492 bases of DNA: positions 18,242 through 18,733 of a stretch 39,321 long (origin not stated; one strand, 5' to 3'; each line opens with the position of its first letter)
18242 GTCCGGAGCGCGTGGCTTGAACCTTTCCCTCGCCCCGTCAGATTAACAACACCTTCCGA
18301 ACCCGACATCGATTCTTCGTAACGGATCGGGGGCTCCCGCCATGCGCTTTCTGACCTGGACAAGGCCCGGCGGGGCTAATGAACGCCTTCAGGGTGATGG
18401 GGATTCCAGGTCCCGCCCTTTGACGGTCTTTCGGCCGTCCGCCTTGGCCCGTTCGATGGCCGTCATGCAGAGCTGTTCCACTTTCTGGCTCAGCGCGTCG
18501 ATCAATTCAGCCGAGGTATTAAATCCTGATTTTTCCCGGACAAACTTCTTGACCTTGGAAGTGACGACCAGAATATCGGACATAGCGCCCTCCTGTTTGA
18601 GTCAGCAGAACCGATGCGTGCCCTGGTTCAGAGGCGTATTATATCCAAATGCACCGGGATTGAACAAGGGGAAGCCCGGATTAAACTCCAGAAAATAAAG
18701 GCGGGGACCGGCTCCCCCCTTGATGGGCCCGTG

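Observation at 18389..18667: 64-aa bacterial histone-fold protein (Bd0055/HBb-like) with a near-consensus promoter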

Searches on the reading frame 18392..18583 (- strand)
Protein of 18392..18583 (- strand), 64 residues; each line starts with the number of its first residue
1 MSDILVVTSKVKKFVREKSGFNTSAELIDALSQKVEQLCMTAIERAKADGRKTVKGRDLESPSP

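Call 3: search_protein_families(library=pfam, proteins=[window:18392-18583:-], max_evalue=10)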
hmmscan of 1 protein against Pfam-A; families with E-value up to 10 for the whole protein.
seq(64 aa): 2 families
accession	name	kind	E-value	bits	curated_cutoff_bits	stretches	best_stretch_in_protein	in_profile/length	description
PF00808.29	CBFD_NFYB_HMF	-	7.3e-05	23.4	21.4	1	27-60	29-62/65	Histone-like transcription factor (CBF/NF-Y) and archaeal histone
PF09123.17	DUF1931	-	0.00097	19.8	21.8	1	24-59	18-53/138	Domain of unknown function (DUF1931)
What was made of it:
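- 18389..18583 (-): Coding sequence (64 aa plus stop) of an HBb/Bd0055-type singlet histone. Pfam PF00808 scores above its gathering score (call 3).
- On Pfam PF00808 CBFD_NFYB_HMF (histone-fold): 23.4 bits against 21.4, E 7.3e-5, residues 27-60 (call 3).
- On DUF1931 (PF09123) pseudodimeric histone-fold proteins: The protein is a single 64-aa fold (call 3).
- Closest known: DUF1931 / Aq_328-type pseudodimeric histone-fold proteins. Different: The window protein scores below the Pfam gathering score and matches only positions 18-53 of the 138-position model (call 3).
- Pfam CBFD_NFYB_HMF is above its gathering score (call 3).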

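Call 4: search_protein_families(library=ncbifam, proteins=[window:18392-18583:-], max_evalue=10)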
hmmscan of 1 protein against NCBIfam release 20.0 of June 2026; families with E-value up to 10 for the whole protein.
seq(64 aa): 1 family
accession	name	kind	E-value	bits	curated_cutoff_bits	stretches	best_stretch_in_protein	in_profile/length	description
NF043032.1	archaea_histone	superfamily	4.3e-05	23.9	50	1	9-59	3-57/60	histone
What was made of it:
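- On Archaeal nucleosomal histones (NCBIfam NF043032; HMfB type): 23.9 bits against a cut-off of 50 (call 4).
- Closest known: Archaeal nucleosomal histones HMfA/HMfB/HTkA. Different: The NCBIfam archaeal-histone model scores 23.9 bits against a cut-off of 50 (call 4).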

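Call 5: search_solved_structures(query=window:18392-18583:-, max_evalue=10, show_alignments=5)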
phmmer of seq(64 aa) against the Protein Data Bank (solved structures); distinct sequences matched with E-value up to 10: 17.
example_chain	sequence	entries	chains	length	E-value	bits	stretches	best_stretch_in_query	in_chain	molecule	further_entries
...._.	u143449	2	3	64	5.6e-20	73.1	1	1-59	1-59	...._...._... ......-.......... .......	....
8cmp_A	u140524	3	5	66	6.3e-20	73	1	1-59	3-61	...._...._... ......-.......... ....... | Transcription factor CBF/NF-Y/archaeal histone domain-containing protein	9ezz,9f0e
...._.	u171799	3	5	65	5e-07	32.7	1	3-58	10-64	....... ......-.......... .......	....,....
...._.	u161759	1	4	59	5.3e-07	32.7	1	5-57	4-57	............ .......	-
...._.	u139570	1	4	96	4.8e-06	29.7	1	9-60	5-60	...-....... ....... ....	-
9qv5_A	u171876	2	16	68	0.0059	20.1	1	8-60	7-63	Archaeal histone A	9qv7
9qv6_A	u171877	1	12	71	0.0066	19.9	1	8-60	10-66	Archaeal histone A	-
1f1e_A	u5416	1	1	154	0.02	18.4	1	26-61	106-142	HISTONE FOLD PROTEIN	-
1hta_A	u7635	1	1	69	0.037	17.6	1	19-60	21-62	HISTONE HMFA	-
1b67_A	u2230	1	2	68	0.037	17.6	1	20-60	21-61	PROTEIN (HISTONE HMFA)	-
7mwq_B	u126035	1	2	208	0.3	14.7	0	6-46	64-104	LHD29B53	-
1ku5_A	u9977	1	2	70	0.33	14.6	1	11-60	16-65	HPhA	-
7mwq_A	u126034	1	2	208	0.58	13.8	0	5-43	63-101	LHD29A53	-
5y26_B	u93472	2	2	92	0.6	13.8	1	8-61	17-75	Putative transcription factor C16C4.22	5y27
1a7w_A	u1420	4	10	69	0.81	13.4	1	26-60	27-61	HISTONE HMFB | PROTEIN (HISTONE HMFB) | HISTONE B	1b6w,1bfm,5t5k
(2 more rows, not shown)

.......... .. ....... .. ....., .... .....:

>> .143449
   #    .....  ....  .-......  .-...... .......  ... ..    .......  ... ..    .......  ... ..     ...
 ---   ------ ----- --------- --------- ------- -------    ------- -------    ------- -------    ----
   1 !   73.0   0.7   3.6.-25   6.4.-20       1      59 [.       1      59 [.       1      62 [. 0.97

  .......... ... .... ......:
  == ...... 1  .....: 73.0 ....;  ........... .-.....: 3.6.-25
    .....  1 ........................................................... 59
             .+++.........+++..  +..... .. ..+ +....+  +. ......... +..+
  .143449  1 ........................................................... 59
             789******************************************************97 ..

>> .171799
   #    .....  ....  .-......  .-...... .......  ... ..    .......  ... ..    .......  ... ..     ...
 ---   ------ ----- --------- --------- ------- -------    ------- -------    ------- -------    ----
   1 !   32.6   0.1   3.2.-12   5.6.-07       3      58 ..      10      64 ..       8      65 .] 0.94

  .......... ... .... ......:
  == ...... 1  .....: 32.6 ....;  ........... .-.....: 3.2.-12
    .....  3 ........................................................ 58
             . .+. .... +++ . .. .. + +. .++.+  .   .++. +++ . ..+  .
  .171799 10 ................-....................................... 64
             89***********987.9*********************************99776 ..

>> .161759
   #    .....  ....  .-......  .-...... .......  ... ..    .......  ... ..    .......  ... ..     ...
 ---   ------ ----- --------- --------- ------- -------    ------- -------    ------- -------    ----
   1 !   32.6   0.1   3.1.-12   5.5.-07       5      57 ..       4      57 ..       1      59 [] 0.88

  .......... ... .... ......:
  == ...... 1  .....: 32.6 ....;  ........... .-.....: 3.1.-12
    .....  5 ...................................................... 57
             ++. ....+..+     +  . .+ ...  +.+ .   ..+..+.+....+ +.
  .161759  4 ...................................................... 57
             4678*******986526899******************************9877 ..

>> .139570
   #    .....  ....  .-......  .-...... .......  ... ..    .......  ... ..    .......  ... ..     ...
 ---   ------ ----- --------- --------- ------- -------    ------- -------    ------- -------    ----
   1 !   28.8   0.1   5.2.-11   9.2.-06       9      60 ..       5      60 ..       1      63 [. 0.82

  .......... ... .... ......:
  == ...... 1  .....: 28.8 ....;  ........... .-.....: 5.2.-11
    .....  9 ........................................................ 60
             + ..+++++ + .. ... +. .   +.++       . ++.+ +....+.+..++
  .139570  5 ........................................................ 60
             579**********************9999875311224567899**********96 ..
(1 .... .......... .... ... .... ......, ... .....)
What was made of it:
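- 18389..18583 (-): PDB phmmer gives E 6e-20 to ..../8CMP (call 5).
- Closest known: Archaeal nucleosomal histones HMfA/HMfB/HTkA. Different: The window's alpha2 is 4 residues shorter (calls 4, 5).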

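Call 9: find_homologous_proteins(query=window:18392-18583:-, max_evalue=0.001)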
Query seq(64 aa) (64 aa): 139 proteins with E <= 0.001 among 139 candidates; the best 120 are listed.
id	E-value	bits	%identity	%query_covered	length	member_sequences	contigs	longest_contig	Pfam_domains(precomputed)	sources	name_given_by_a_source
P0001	3.1e-32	125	100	100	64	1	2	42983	-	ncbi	-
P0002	3.9e-27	110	83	100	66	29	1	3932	-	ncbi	ncbi:MAG: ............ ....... ACREIQ_07140 [Nitrospiria bacterium]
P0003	5.9e-27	109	85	97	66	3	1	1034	-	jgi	-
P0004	5.9e-26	106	83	100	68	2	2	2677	PF00808.30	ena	-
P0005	9.2e-26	105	78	98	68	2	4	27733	-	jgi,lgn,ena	-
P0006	3.1e-25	104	84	95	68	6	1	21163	-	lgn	-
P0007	3.3e-25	104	87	94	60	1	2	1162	-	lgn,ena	-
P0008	5.4e-25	103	83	94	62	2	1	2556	PF00808.30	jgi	jgi:histone H3/H4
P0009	7.3e-25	102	79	98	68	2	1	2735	-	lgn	-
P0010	8.7e-25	102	82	95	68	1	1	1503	-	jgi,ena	-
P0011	9.5e-25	102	83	94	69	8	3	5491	-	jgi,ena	jgi:histone H3/H4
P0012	9.5e-25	102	77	97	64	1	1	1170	-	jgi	jgi:histone H3/H4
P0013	1.3e-24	102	82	94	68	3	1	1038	-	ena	-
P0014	1.7e-24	101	83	94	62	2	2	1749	-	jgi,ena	-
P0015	1.7e-24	101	80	95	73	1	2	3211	-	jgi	jgi:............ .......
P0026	7.9e-23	96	78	94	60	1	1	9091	-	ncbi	ncbi:MAG: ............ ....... AB1515_05415 [Nitrospirota bacterium]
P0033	3.3e-22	94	78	94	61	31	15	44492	-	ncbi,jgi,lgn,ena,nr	ncbi:MAG TPA: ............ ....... VFH55_13500 [Nitrospiria bacterium]|jgi:histone H3/H4|nr:hypothet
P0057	5.4e-21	90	76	92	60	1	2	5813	PF00808.30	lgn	-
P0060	1.2e-20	89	76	92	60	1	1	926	PF00808.30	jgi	jgi:histone H3/H4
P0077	2.4e-18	82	70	94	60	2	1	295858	PF00808.30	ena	-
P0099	2.6e-16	76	68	92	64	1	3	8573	PF00808.30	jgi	jgi:histone H3/H4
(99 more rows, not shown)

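Call 11: find_encoding_contigs(protein=P0001, flank=5000, max_places=4)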
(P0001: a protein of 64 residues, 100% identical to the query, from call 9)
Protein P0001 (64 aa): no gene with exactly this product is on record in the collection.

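Call 12: list_cluster_members(proteins=[P0001, P0002, P0033, P0026])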
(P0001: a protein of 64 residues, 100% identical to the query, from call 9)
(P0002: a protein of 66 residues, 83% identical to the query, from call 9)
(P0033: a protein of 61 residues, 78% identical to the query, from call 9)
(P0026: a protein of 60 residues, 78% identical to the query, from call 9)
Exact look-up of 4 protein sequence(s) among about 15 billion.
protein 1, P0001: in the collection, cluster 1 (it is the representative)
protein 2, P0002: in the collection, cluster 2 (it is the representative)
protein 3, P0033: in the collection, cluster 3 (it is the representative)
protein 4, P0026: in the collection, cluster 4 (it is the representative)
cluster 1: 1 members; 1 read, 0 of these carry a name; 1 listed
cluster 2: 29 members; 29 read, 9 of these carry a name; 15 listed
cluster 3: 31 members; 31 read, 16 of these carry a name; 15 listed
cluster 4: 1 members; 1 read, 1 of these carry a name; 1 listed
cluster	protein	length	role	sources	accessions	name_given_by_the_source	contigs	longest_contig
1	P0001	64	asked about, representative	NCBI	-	-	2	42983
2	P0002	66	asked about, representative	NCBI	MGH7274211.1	MAG: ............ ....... ACREIQ_07140 [Nitrospiria bacterium]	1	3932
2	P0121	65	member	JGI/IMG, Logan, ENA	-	histone H3/H4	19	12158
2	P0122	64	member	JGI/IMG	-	histone H3/H4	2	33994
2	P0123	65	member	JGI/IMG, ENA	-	histone H3/H4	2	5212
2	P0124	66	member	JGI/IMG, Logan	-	histone H3/H4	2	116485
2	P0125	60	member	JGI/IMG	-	histone H3/H4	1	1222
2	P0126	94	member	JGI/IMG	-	histone H3/H4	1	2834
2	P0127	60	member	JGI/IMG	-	histone H3/H4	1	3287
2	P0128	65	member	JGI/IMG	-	histone H3/H4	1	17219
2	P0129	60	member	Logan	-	-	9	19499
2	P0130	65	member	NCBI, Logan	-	-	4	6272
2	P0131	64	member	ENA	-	-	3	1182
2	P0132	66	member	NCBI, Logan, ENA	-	-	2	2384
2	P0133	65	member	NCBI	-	-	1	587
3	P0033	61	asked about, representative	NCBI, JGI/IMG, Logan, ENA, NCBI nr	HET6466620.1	MAG TPA: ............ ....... VFH55_13500 [Nitrospiria bacterium] | histone H3/H4 | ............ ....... [Nitrospiria bacterium]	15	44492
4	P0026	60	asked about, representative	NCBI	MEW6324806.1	MAG: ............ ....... AB1515_05415 [Nitrospirota bacterium]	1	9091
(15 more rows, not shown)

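Call 24: find_related_loci(query=A1, collection=genome_contigs, flank=3000)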
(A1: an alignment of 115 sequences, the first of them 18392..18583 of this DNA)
Query A1 (64 aa) in genome_contigs; peptide patterns used: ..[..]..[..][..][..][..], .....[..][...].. (x = any residue, [..] = any of these).
600 stretches matched a pattern (row limit reached: there are more); 446 encode a relative of the query (tblastn E <= 1e-3); the best 80 are kept; 80 distinct loci.
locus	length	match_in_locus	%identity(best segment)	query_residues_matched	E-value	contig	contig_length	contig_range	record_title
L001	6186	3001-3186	74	1-62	6e-29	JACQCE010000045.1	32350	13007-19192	MAG: Nitrospirae bacterium isolate NC_groundwater_960_Pr1_S-0.2um_63_62 Montesol18-Sp2_coassembly_scaffold_256781, whole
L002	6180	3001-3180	77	1-60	2e-28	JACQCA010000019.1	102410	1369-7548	MAG: Nitrospirae bacterium isolate NC_groundwater_956_Pr1_S-0.2um_57_83 Montesol18-Sp2_coassembly_scaffold_20464, whole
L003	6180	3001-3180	80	1-60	8e-29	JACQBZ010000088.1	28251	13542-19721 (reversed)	MAG: Nitrospirae bacterium isolate NC_groundwater_955_Pr1_S-0.2um_56_113 Montesol18-Sp2_coassembly_scaffold_898404, whol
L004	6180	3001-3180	77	1-60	4e-28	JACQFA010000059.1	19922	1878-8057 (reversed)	MAG: Nitrospirae bacterium isolate NC_groundwater_1035_Pr1_S-0.65um_57_15 Montesol18_Sp65_coassembly_scaffold_832890, wh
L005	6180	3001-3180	73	1-60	8e-28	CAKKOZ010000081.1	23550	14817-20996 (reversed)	Nitrospiria bacterium isolate Hainich-H32-bin115-1 genome assembly, contig: H32-bin115_1_Hain_PNK108_H32_02um_1088_lengt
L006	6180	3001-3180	73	1-60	8e-28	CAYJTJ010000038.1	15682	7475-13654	MAG TPA_asm: uncultured Nitrospirota bacterium isolate ERP125453_co1_269 genome assembly, contig: NODE_3875_length_15682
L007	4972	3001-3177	73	1-59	1e-26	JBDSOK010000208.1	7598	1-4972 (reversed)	MAG: Nitrospiria bacterium isolate cluster1_bin.438 k127_11417411, whole genome shotgun sequence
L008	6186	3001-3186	73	1-62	2e-25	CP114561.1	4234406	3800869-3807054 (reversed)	MAG: Candidatus Manganitrophus sp. isolate GAC4 chromosome, complete genome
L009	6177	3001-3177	69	1-59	2e-25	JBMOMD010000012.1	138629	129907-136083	MAG: Nitrospirota bacterium isolate Betzabe_MAG041 MAG041_12, whole genome shotgun sequence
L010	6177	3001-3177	71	1-59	3e-24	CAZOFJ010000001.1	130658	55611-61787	MAG TPA_asm: uncultured Nitrospirota bacterium isolate SRP287051_co2_246 genome assembly, contig: NODE_263_length_130658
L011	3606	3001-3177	68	1-59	8e-24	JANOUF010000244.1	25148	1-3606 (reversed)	MAG: Bdellovibrionales bacterium isolate VAR_39_metabat_189 VAR_39_k141_5930924, whole genome shotgun sequence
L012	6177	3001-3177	68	1-59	3e-23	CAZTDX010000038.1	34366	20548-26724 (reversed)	MAG TPA_asm: uncultured Pseudobdellovibrionaceae bacterium isolate SRP285395_co2_193 genome assembly, contig: NODE_2012_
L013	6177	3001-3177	69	1-59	2e-23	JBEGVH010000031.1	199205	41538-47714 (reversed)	MAG: Pseudomonadota bacterium isolate riogrande_2019_sw_WHONDRS-S19S_0066_B_bin.130 scaffold_583617, whole genome shotgu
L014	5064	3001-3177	66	1-59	3e-23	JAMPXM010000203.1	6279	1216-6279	MAG: Pseudobdellovibrionaceae bacterium isolate R2F_R2FSRR_metabat.31 R2F_C7602, whole genome shotgun sequence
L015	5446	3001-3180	68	1-60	3e-23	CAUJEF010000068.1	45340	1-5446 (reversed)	MAG: Bdellovibrionota bacterium isolate KLAP141 genome assembly, contig: KLAP141_257644, whole genome shotgun sequence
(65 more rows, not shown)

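Call 25: predict_structure(alignment_id=A1)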
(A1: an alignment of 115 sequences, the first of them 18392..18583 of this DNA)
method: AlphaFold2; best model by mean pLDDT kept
length: 64 residues; sequences in the alignment: 115
mean_pLDDT: 87.4   pTM: 0.64
mean pLDDT of the five models: 87.4, 86.4, 86.3, 86.2, 85.5
residues with pLDDT >= 90: 44; 70-90: 12; 50-70: 6; < 50: 2
segments of 3 or more residues with pLDDT < 50: none
pLDDT, mean of each block of 10 residues (from residue 1): 74 95 93 92 93 90 54
secondary structure, 60 per line:
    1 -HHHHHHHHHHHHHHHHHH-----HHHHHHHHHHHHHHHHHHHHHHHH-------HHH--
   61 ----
elements in order: H2-19 H25-48
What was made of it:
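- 18392..18406 (-): C-terminal tail ESPSP (residues 60-64). It is low-complexity and predicted disordered. It replaces the conserved hydrophobic IxIDH(L/I) end of the Bdellovibrio proteins. The last block has pLDDT 54 (call 25).
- On Archaeal nucleosomal histones (NCBIfam NF043032; HMfB type): Alpha2 is shortened and alpha3 is truncated (call 25).
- The AF2 model has pLDDT 87 with alpha1 2-19, alpha2 25-48 and alpha3 56-58 (call 25).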

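Call 30: fold_search(model_id=the predicted structure, library=pdb)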
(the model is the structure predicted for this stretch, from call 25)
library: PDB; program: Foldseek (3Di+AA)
matches with E <= 10: 1185; with E <= 0.001: 5
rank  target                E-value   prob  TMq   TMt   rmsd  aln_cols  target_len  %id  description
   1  9ezz_B                2.2e-05  1.00  0.80  0.82   2.5        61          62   61  Bacterial histone protein HBb from Bdellovibrio bacteriovorus bound to DNA (released 2024-06-26)
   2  9ezz_A                3.1e-05  1.00  0.80  0.83   2.0        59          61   61  Bacterial histone protein HBb from Bdellovibrio bacteriovorus bound to DNA (released 2024-06-26)
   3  9f0e_A                4.3e-05  1.00  0.77  0.83   2.0        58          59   62  Bacterial histone protein HBb from Bdellovibrio bacteriovorus bound to DNA (released 2024-06-26)
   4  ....                  4.6e-05  1.00  0.77  0.79   2.0        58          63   62  Histone from Bdellovibrio bacteriovorus (released 2023-08-30)
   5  8cmp                  6.5e-05  1.00  0.77  0.84   1.9        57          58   63  DNA-binding bacterial histone protein HBB from Bdellovibrio bacteriovorus (released 2024-03-06)
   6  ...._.                3.6e-03  1.00  0.74  0.83   1.9        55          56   38  DNA-binding bacterial histone HLp from Leptospira perolatii (released 2025-12-24)
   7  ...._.                5.8e-03  1.00  0.72  0.78   1.3        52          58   44  Archaeal histone protein HTkC from Thermococcus kodakarensis (released 2024-10-02)
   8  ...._B                7.2e-03  1.00  0.72  0.79   1.3        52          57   44  Archaeal histone protein HTkC from Thermococcus kodakarensis (released 2024-10-02)
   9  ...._A                1.3e-02  1.00  0.74  0.82   1.8        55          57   36  Bacterial histone HLp from Leptospira perolatii bound to DNA (released 2025-12-24)
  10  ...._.                2.8e-02  1.00  0.63  0.45   2.8        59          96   30  Structure of a non-canonical histone from archaea (released 2023-07-12)
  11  9qv6_A                4.2e-02  1.00  0.61  0.56   2.6        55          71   31  Asgard HHoB hypernucleosome in the closed state (released 2025-10-29)
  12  1ku5_A                4.5e-02  0.99  0.53  0.52   2.9        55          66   27  Crystal Structure of recombinant histone HPhA from hyperthermophilic archaeon Pyrococcus horikoshii OT3 (released 2003-08-26)
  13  9qv5_A                5.2e-02  1.00  0.62  0.59   2.5        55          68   31  Asgard Archaeal HHoB nucleosome in the closed conformation (released 2025-10-29)
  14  4uuz_B                1.2e-01  0.99  0.66  0.56   3.0        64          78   20  MCM2-histone complex (released 2015-02-11)
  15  1hta                  1.3e-01  0.96  0.50  0.47   3.0        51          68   25  CRYSTAL STRUCTURE OF THE HISTONE HMFA FROM METHANOTHERMUS FERVIDUS (released 1999-03-23)
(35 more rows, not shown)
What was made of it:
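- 18389..18583 (-): The AF2 model has pLDDT 87 and its top Foldseek hits are HBb (calls 25, 30).
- The five best Foldseek PDB matches are all HBb (TM 0.77-0.84, rmsd about 2 A, call 30). HLp and HTkC are the next-best structural matches (call 30). Similarity is far weaker than to HBb: E 5e-7 against 6e-20 (call 5), and 36-44% against 61-63% identity in Foldseek (call 30).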

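Call 38: find_encoding_contigs(protein=P0005, flank=10000, max_places=3)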
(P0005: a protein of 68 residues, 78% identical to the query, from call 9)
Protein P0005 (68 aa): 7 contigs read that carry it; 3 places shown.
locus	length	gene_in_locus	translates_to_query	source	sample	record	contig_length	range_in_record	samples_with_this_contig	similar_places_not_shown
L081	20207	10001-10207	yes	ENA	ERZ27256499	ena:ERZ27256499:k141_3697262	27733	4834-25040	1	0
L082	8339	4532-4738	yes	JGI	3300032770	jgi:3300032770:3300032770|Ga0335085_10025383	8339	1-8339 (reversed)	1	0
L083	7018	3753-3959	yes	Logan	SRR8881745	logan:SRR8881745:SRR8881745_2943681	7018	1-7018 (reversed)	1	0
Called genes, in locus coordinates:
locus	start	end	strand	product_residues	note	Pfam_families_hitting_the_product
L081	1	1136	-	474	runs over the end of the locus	PF01569:PAP2, PF22778:VCPO_2nd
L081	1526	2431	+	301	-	PF12760:Zn_ribbon_IS1595, PF12762:DDE_Tnp_IS1595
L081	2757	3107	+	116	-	PF01527:HTH_Tnp_1, PF02796:HTH_7 (weak), PF13384:HTH_23 (weak), PF13518:HTH_28, PF13551:HTH_29 (weak)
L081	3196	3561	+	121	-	-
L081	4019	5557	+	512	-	PF00083:Sugar_tr, PF07690:MFS_1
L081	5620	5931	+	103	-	-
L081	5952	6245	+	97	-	PF01329:Pterin_4a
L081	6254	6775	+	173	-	PF00583:Acetyltransf_1, PF13508:Acetyltransf_7 (weak)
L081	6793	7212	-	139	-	-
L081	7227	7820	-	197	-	PF14597:Lactamase_B_5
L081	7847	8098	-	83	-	-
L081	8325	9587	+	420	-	PF01266:DAO (weak), PF01494:FAD_binding_3, PF05834:Lycopene_cycl (faint), PF13450:NAD_binding_8 (weak), PF08491:SE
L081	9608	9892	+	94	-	-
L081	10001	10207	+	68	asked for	-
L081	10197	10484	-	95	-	PF08734:GYD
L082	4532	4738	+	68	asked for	-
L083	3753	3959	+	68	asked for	-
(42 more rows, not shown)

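Call 39: find_encoding_contigs(protein=P0006, flank=10000, max_places=2)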
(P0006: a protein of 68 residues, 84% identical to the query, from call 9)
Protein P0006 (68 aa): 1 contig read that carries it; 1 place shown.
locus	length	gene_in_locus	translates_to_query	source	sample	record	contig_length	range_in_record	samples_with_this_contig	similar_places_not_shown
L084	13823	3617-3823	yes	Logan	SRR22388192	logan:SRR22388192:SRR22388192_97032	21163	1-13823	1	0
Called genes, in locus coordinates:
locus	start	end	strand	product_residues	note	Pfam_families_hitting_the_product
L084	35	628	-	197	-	PF14597:Lactamase_B_5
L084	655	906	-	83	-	-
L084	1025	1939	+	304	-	PF13714:PEP_mutase, PF00463:ICL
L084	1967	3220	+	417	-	PF00890:FAD_binding_2 (faint), PF01266:DAO (weak), PF01494:FAD_binding_3, PF12831:FAD_oxidored (faint), PF08491:SE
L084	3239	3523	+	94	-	-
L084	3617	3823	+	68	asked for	-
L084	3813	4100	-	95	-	PF08734:GYD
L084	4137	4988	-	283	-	PF13623:SurA_N_2 (weak), PF13624:SurA_N_3 (weak), PF13145:Rotamase_2, PF13616:Rotamase_3, PF00639:Rotamase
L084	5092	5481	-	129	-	PF04134:DCC1-like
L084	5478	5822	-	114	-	PF06155:GBBH-like_N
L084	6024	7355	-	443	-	PF01743:PolyA_pol, PF12627:PolyA_pol_RNAbd, PF01966:HD, PF13735:tRNA_NucTran2_2 (faint)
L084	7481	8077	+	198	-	PF03167:UDG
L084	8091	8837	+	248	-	PF04493:Endonuclease_5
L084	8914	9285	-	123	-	PF14325:DUF4383 (faint)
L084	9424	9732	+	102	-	PF21476:PF0610-like_N, PF23470:Zn_ribbon_PF0610 (weak)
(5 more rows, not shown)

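Call 52: search_protein_representatives(protein=window:18392-18583:-)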
Query: 64 residues. Proteins with E-value up to 0.001 (for the whole library): 731; up to 1e-10: 80; up to 1e-30: 0. The best 150 are listed.
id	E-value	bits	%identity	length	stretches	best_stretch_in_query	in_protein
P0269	7.1e-27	107.2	49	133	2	3-62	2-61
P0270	2.2e-24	99.4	49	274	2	3-63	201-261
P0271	1.2e-21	90.9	60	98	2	3-59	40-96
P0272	1.9e-21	90.3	76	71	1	1-59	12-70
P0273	1.9e-21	90.2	46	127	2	3-59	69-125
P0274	3.0e-21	89.6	48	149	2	3-61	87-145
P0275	3.8e-21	89.3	48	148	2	2-63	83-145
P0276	2.3e-19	83.7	47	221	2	3-62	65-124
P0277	2.7e-19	83.5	41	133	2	2-63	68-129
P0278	4.5e-19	82.8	46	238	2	3-59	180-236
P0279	3.5e-18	80.1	49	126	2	3-59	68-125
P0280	8.2e-18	78.9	43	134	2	4-59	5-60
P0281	1.5e-17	78.1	41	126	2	2-60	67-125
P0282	2.7e-17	77.3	48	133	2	3-60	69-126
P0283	8.2e-17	75.8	42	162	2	2-60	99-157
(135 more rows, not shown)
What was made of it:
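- Checked: There are 139 homologues at E<=1e-3 in the word-indexed search (call 9) and 731 50%-identity clusters in the exhaustive search (call 52).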

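Call 72: search_dna_similar(query=window:18392-18583:-, collection=phages, mode=protein, max_evalue=0.001, max_rows=10)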
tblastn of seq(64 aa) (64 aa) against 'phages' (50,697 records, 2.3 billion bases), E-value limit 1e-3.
No match.
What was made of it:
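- Tried and rejected: No phage record matched (call 72).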
